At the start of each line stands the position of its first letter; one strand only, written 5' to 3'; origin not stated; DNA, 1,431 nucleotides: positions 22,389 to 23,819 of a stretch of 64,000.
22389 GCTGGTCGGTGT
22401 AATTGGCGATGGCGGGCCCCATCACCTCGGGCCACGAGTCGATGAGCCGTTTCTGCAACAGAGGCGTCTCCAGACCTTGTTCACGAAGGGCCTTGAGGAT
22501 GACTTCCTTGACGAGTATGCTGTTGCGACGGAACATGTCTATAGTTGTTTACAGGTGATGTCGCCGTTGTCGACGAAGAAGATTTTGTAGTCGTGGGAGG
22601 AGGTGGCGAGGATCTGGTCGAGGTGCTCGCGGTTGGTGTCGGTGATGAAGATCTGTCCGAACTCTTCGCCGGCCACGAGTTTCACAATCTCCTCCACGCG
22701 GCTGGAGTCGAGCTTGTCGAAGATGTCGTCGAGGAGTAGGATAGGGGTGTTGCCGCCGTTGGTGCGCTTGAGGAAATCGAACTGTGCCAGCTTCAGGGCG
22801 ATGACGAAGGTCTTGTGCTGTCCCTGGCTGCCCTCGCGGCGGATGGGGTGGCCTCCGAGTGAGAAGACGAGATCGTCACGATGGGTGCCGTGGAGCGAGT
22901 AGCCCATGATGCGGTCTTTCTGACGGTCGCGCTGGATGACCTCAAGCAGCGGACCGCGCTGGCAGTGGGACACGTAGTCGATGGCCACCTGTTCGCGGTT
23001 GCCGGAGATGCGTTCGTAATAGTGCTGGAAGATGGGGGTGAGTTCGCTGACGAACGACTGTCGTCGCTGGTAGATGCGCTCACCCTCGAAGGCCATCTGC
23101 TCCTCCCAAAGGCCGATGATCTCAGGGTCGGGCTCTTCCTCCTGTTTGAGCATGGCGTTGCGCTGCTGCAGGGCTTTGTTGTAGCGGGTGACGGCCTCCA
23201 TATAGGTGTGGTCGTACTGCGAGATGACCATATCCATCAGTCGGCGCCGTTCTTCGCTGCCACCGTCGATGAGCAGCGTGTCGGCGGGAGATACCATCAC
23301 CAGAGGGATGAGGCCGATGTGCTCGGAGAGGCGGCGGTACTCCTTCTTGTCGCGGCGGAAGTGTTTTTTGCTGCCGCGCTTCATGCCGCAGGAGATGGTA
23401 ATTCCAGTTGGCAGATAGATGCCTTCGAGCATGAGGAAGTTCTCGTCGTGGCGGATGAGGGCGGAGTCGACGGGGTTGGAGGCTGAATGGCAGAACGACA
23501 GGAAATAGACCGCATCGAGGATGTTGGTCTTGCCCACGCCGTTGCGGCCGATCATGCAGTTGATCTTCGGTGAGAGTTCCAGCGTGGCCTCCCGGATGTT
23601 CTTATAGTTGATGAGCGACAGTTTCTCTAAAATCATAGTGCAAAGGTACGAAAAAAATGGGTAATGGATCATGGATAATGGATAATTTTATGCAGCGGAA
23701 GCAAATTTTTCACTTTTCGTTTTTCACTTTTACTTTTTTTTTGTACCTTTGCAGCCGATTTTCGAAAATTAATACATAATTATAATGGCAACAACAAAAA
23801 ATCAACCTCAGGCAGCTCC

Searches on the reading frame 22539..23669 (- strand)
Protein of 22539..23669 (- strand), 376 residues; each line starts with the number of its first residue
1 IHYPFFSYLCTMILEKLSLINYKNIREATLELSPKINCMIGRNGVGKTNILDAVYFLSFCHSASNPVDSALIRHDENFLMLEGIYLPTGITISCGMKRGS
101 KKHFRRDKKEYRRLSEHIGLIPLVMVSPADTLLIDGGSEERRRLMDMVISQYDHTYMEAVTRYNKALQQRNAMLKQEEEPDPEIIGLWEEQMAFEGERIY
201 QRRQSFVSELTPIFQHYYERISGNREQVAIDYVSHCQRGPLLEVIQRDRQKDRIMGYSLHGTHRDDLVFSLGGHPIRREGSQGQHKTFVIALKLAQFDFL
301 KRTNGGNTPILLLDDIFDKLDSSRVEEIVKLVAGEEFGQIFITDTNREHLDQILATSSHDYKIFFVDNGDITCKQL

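Call 50: list_cluster_members(proteins=[window:22539-23669:-, window:15449-16777:+, window:10224-11441:+, window:12656-15433:+, window:16793-21052:+, window:21114-22064:+])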
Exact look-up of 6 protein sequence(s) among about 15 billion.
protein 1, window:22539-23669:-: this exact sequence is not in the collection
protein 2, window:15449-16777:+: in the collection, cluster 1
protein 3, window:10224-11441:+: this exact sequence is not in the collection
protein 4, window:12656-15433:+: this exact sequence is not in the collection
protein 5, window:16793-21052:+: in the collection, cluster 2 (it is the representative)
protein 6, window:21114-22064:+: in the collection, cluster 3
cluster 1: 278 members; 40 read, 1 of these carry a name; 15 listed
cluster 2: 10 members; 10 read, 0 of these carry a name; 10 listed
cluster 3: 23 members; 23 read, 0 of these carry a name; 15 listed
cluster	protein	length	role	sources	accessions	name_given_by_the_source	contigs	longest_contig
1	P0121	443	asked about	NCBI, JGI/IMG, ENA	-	-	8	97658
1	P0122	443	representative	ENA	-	-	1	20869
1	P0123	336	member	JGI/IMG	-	AGZA family xanthine/uracil permease-like MFS transporter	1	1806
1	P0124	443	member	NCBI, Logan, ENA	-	-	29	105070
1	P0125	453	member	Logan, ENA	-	-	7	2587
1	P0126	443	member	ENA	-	-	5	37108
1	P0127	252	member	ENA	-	-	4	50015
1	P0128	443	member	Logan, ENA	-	-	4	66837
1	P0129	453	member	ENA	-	-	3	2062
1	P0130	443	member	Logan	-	-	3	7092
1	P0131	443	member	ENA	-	-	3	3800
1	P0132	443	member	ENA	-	-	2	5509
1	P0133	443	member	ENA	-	-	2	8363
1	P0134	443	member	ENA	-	-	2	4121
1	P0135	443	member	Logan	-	-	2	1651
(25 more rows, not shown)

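Call 81: find_homologous_proteins(query=window:22539-23669:-, max_evalue=1e-50)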
Query window:22539-23669:- (376 aa): 8000 proteins with E <= 1e-50 among 8000 candidates; the best 120 are listed.
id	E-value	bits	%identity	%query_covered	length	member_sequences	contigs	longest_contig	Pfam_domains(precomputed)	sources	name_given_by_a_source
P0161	1.1e-251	852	99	100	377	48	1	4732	PF13175.13,PF13476.13,PF02463.26,PF13304.13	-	-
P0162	1.8e-250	848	99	100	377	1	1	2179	PF13175.13,PF13476.13,PF02463.26,PF13304.13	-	-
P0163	3.1e-246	834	98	99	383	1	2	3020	PF13175.13,PF13476.13,PF02463.26,PF13304.13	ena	-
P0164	3.3e-235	798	96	97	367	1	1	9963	PF13175.13,PF13476.13,PF02463.26,PF13304.13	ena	-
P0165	1.2e-224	763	93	96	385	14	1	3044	PF13175.13,PF13476.13,PF02463.26,PF13304.13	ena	-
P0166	3.8e-224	761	93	96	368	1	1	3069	PF13175.13,PF13476.13,PF02463.26,PF13304.13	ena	-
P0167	4.1e-224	761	94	96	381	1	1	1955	PF13175.13,PF13476.13,PF02463.26,PF13304.13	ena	-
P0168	9.4e-223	757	91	97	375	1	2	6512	PF13175.13,PF13476.13,PF02463.26,PF13304.13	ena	-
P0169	4.9e-222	755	91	96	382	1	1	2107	PF13175.13,PF13476.13,PF02463.26,PF13304.13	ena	-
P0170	9.1e-222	754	91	97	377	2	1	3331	PF13175.13,PF13476.13,PF02463.26,PF13304.13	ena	-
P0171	1.8e-221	753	91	96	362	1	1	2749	PF13175.13,PF13476.13,PF02463.26,PF13304.13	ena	-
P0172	4.3e-218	742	88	97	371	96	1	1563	PF13175.13,PF13476.13,PF02463.26,PF13304.13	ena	-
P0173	1.4e-216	737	86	98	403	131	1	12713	PF13175.13,PF13476.13,PF02463.26,PF13304.13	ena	-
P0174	2.7e-216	736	89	96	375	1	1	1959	PF13175.13,PF13476.13,PF02463.26,PF13304.13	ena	-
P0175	3.9e-216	735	90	97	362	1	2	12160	PF13175.13,PF13476.13,PF02463.26,PF13304.13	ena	-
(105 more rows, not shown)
